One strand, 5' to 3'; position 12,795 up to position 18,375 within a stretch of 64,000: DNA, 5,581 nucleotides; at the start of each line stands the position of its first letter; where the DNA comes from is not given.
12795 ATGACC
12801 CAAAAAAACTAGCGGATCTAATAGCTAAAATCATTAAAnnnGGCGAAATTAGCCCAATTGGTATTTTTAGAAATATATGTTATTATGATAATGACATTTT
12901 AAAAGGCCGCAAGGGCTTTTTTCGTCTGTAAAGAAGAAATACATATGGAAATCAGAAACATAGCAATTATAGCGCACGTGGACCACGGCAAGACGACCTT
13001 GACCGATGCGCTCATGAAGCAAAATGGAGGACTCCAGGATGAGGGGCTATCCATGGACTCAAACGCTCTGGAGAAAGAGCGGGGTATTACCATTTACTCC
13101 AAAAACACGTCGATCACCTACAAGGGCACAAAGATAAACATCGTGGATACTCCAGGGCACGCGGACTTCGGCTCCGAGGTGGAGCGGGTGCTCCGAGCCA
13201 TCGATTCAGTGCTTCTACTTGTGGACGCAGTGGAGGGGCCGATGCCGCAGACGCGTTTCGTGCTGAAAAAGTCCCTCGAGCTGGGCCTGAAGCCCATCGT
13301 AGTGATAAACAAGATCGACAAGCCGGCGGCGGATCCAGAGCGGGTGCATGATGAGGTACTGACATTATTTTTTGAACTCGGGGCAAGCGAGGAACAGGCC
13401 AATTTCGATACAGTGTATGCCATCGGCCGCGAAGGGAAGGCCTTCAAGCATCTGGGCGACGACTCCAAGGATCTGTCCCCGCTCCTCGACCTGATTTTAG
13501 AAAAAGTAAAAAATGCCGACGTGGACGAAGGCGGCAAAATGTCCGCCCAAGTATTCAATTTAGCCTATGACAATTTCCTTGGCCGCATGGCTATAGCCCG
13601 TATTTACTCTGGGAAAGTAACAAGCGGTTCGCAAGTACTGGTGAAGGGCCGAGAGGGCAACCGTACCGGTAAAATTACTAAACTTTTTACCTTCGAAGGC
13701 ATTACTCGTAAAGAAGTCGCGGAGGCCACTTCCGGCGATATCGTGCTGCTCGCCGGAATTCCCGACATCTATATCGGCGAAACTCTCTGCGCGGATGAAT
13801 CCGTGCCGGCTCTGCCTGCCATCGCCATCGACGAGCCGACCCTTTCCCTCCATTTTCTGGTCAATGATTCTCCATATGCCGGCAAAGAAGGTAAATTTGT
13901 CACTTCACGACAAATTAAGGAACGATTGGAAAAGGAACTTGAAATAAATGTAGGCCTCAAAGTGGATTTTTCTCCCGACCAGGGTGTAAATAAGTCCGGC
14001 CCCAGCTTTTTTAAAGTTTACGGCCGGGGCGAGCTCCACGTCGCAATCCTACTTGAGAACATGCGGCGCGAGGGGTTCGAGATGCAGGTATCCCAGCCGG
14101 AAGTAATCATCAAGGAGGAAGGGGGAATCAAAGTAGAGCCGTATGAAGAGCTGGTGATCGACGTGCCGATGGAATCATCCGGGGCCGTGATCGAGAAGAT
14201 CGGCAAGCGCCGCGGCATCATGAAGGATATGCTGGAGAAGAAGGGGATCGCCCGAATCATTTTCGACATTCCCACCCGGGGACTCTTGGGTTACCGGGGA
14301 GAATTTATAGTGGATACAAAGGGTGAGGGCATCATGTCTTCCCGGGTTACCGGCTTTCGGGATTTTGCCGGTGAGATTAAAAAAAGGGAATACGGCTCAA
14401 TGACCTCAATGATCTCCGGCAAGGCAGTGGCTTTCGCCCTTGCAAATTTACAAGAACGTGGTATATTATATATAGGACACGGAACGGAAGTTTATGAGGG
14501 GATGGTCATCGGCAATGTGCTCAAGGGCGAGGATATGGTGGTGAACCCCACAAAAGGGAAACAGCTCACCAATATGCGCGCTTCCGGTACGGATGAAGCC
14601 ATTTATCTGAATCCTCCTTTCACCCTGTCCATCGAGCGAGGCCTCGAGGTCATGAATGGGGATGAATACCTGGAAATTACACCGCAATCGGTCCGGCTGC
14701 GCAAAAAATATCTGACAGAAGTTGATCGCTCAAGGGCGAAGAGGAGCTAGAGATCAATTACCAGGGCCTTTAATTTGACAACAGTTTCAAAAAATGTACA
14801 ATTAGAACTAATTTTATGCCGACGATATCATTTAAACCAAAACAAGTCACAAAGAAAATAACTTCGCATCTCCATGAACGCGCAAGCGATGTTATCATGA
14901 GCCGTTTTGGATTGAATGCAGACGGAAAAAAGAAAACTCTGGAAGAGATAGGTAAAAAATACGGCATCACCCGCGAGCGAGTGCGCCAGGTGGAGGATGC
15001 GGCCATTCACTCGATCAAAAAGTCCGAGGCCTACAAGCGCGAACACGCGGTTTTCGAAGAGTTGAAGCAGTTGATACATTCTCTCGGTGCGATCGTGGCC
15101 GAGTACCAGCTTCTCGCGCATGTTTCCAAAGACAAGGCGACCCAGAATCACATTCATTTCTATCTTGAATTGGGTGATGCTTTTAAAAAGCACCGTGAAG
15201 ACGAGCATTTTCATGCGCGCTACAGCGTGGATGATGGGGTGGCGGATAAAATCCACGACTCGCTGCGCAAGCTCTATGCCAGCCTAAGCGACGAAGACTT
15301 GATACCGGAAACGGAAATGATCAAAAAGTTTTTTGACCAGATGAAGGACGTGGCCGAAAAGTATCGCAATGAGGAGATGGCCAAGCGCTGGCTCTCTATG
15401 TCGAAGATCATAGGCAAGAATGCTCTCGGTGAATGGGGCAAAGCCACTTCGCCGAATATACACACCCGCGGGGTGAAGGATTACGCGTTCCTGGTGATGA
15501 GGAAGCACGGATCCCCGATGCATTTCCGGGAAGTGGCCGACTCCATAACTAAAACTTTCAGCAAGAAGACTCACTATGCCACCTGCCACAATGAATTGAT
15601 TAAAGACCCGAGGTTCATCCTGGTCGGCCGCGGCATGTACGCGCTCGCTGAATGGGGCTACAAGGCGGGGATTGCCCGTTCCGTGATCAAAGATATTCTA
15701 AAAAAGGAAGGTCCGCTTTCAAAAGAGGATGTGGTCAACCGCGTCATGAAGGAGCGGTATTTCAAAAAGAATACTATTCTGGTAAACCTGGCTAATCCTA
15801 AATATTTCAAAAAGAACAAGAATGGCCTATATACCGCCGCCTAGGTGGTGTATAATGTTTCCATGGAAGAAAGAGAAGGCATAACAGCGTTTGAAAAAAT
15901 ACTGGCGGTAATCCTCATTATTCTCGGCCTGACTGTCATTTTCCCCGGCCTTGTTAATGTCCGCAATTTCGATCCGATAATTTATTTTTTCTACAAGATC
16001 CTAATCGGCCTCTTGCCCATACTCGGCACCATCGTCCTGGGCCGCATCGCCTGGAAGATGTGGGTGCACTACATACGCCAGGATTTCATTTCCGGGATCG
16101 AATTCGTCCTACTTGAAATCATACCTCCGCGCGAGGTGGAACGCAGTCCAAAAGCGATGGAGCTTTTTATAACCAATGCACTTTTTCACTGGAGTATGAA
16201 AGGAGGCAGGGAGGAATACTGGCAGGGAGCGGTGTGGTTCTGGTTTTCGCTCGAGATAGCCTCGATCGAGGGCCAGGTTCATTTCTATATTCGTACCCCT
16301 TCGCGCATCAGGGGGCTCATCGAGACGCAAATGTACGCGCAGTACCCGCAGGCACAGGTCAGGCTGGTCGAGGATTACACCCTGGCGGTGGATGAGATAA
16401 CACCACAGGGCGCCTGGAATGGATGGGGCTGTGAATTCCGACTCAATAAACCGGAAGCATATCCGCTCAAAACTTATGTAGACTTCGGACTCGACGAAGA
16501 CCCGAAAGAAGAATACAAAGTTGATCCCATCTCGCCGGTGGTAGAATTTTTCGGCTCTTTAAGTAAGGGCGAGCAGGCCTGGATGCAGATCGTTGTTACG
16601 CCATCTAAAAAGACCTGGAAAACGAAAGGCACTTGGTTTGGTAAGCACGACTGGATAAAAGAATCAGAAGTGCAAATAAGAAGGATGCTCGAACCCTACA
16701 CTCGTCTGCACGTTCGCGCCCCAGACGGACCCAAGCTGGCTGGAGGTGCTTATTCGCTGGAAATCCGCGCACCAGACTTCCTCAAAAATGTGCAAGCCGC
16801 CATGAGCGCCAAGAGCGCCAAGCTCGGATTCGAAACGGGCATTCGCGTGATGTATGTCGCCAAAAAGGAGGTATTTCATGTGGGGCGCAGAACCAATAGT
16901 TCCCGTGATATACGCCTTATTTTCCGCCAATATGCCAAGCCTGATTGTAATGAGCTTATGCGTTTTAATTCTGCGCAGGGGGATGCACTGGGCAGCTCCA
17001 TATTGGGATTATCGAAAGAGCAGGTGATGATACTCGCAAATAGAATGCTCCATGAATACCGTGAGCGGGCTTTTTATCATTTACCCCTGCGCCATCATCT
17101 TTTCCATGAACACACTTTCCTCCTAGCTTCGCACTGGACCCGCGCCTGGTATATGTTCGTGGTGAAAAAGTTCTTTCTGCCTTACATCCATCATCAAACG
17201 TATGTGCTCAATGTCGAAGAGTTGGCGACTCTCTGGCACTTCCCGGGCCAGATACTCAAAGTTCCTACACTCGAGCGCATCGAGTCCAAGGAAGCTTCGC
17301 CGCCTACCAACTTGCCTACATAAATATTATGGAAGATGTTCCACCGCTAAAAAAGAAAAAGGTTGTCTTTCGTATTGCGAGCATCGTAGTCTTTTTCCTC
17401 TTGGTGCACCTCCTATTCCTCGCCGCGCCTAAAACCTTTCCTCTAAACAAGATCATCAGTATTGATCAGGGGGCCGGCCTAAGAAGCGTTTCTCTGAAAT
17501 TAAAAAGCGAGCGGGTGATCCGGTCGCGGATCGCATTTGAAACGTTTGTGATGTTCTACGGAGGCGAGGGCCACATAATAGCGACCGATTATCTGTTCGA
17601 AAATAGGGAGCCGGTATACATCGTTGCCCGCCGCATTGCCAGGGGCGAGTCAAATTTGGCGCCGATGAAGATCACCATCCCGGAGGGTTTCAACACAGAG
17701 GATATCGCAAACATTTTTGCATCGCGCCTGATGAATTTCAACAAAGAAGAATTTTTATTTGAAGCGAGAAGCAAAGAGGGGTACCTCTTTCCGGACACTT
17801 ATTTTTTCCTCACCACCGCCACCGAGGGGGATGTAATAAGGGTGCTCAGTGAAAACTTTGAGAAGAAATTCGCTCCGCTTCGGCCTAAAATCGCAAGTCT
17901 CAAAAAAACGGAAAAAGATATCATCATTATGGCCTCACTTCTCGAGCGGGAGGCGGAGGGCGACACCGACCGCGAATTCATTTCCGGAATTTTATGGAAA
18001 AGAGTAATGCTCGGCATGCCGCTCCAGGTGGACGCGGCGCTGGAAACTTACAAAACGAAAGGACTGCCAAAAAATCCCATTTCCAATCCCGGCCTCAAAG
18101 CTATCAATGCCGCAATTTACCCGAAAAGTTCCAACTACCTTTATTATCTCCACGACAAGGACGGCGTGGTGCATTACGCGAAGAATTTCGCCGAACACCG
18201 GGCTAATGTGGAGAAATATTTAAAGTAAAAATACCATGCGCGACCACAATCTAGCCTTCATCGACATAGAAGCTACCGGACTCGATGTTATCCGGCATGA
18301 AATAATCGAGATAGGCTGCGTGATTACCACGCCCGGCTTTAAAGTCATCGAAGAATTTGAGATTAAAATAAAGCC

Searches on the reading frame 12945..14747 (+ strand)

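Call 47: search_protein_families(library=pfam, proteins=[window:12945-14747:+], max_evalue=0.0001)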
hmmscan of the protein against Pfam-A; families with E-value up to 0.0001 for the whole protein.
window:12945-14747:+ (601 aa): 6 families
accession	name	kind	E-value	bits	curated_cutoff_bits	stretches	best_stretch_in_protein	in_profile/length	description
PF00009.33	GTP_EFTU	-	6.4e-52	176.3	26.5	1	2-186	2-184/188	Elongation factor Tu GTP binding domain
PF21018.2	BipA_C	-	6.1e-39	132.6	23.8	1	484-591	2-109/110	TypA/BipA C-terminal domain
PF00679.30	EFG_C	-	8.9e-19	67.8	27.9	1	397-481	3-88/89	Elongation factor G C-terminus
PF03144.31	GTP_EFTU_D2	-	6.3e-12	46.2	30.3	1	213-282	1-73/73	Elongation factor Tu domain 2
PF22042.2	EF-G_D2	-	1.2e-11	45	27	1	199-283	2-83/84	Elongation factor G domain 2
PF01926.29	MMR_HSR1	-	1.9e-07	31.7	21.9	1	6-123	2-113/113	50S ribosome-binding GTPase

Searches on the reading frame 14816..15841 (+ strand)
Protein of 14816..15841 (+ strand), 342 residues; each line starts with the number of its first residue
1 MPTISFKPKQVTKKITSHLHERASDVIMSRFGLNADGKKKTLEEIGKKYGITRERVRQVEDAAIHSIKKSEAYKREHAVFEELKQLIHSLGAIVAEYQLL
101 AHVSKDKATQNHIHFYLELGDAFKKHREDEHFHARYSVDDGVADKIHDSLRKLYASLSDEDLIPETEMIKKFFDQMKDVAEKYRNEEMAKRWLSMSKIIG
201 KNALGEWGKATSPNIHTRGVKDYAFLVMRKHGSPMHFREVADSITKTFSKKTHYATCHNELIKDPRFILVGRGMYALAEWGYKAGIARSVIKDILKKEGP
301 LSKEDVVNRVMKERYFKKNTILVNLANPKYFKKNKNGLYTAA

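Call 82: search_protein_families(library=pfam, proteins=[window:14816-15841:+], max_evalue=0.001)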
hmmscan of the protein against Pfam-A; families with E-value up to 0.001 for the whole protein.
window:14816-15841:+ (342 aa): 2 families
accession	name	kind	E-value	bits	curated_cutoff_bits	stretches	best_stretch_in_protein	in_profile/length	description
PF04545.22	Sigma70_r4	-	1.4e-12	47.4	24.1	1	18-69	4-50/50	Sigma-70, region 4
PF05066.19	HARE-HTH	-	6.4e-09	36.5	25.9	1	220-280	3-71/71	HB1, ASXL, restriction endonuclease HTH domain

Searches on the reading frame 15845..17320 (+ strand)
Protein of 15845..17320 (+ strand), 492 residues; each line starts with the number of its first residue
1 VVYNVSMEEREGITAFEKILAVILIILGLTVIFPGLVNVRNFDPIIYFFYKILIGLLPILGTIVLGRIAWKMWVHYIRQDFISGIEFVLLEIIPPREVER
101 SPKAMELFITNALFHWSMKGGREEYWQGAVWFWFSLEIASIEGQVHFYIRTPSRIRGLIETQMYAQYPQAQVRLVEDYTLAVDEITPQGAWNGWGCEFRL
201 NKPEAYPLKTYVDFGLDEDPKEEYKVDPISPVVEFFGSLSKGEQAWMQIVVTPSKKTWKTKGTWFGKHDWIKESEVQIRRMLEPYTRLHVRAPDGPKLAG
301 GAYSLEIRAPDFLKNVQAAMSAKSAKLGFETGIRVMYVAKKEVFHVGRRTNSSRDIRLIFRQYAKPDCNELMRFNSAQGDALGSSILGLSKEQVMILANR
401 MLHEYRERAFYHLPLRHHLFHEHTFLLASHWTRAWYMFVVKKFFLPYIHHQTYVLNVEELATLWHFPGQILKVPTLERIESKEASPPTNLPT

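Call 47: search_protein_families(library=pfam, proteins=[window:15845-17320:+], max_evalue=0.0001)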
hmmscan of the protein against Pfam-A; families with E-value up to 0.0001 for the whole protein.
window:15845-17320:+ (492 aa): 0 families

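Call 83: search_protein_families(library=ncbifam, proteins=[window:15845-17320:+], max_evalue=0.01)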
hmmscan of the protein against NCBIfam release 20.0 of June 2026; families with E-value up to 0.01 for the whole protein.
window:15845-17320:+ (492 aa): 0 families

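Call 92: search_solved_structures(query=A6, max_evalue=1, show_alignments=2)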
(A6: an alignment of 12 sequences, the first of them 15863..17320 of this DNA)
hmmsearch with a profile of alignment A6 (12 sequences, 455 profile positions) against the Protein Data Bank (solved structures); distinct sequences matched with E-value up to 1: 0.

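Call 93: search_protein_families(library=pfam, alignment_id=A6, max_evalue=0.01)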
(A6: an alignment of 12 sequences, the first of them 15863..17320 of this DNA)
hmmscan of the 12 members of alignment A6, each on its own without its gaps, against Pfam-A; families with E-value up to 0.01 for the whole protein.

A. member 1, window:15863-17320:+ (486 aa): 0 families

B. families by the number of members that match (of 12 scanned): 1 family
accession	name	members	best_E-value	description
PF17254.7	DUF5321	1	0.00055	Family of unknown function (DUF5321)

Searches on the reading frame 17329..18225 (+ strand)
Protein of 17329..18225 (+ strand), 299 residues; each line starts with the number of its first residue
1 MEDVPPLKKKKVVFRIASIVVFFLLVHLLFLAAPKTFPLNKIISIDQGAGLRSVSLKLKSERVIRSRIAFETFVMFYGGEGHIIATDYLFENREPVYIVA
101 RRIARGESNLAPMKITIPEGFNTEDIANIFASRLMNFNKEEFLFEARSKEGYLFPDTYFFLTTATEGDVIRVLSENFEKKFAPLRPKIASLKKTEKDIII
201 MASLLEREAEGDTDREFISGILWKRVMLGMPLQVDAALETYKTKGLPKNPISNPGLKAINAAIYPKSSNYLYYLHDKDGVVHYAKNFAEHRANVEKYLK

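Call 82: search_protein_families(library=pfam, proteins=[window:17329-18225:+], max_evalue=0.001)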
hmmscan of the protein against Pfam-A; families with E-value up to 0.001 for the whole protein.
window:17329-18225:+ (299 aa): 1 family
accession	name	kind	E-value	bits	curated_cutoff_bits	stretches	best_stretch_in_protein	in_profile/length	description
PF02618.21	YceG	-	4.9e-54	184.1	32.4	2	43-238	1-195/275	YceG-like family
